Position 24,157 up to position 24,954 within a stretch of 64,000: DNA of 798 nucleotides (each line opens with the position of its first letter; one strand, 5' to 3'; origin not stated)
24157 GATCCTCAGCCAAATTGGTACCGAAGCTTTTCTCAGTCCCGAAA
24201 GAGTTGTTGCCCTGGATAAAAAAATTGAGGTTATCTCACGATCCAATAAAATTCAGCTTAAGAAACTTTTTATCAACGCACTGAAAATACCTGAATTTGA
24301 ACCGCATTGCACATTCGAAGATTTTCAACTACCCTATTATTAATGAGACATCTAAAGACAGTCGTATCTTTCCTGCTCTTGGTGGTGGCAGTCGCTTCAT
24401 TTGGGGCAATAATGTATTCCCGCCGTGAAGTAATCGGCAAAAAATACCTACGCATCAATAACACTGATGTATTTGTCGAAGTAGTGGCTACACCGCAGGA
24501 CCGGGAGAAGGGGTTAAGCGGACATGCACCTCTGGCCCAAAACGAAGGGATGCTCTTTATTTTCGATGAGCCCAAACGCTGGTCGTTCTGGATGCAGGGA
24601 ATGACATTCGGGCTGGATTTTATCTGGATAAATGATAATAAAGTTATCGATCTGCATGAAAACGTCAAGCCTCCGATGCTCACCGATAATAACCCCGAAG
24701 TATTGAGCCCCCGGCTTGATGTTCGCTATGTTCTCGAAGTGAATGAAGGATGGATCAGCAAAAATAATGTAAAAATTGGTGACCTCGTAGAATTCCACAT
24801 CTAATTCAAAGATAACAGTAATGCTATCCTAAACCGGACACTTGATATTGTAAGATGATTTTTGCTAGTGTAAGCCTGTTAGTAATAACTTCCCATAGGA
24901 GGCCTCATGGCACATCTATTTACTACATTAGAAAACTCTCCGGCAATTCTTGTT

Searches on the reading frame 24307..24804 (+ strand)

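Call 3: search_protein_families(library=pfam, proteins=[window:24307-24804:+], max_evalue=1)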
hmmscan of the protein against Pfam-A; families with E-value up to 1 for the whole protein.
window:24307-24804:+ (165 aa): 1 family
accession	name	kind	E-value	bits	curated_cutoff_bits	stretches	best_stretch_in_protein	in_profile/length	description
PF02643.20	DUF192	-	2.3e-28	98.6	27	1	57-163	3-96/96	Uncharacterized ACR, COG1430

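Call 77: search_protein_families(library=padloc, proteins=[window:24307-24804:+], max_evalue=0.01)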
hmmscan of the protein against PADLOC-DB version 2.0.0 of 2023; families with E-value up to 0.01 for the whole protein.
window:24307-24804:+ (165 aa): 0 families

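Call 78: search_protein_families(library=ncbifam, proteins=[window:24307-24804:+], max_evalue=0.001)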
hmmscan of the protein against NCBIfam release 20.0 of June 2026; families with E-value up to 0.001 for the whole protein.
window:24307-24804:+ (165 aa): 1 family
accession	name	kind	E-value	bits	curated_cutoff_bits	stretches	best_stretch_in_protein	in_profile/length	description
NF002996.0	PRK03760.1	equivalog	2.2e-06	27.6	146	1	79-164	37-117/121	hypothetical protein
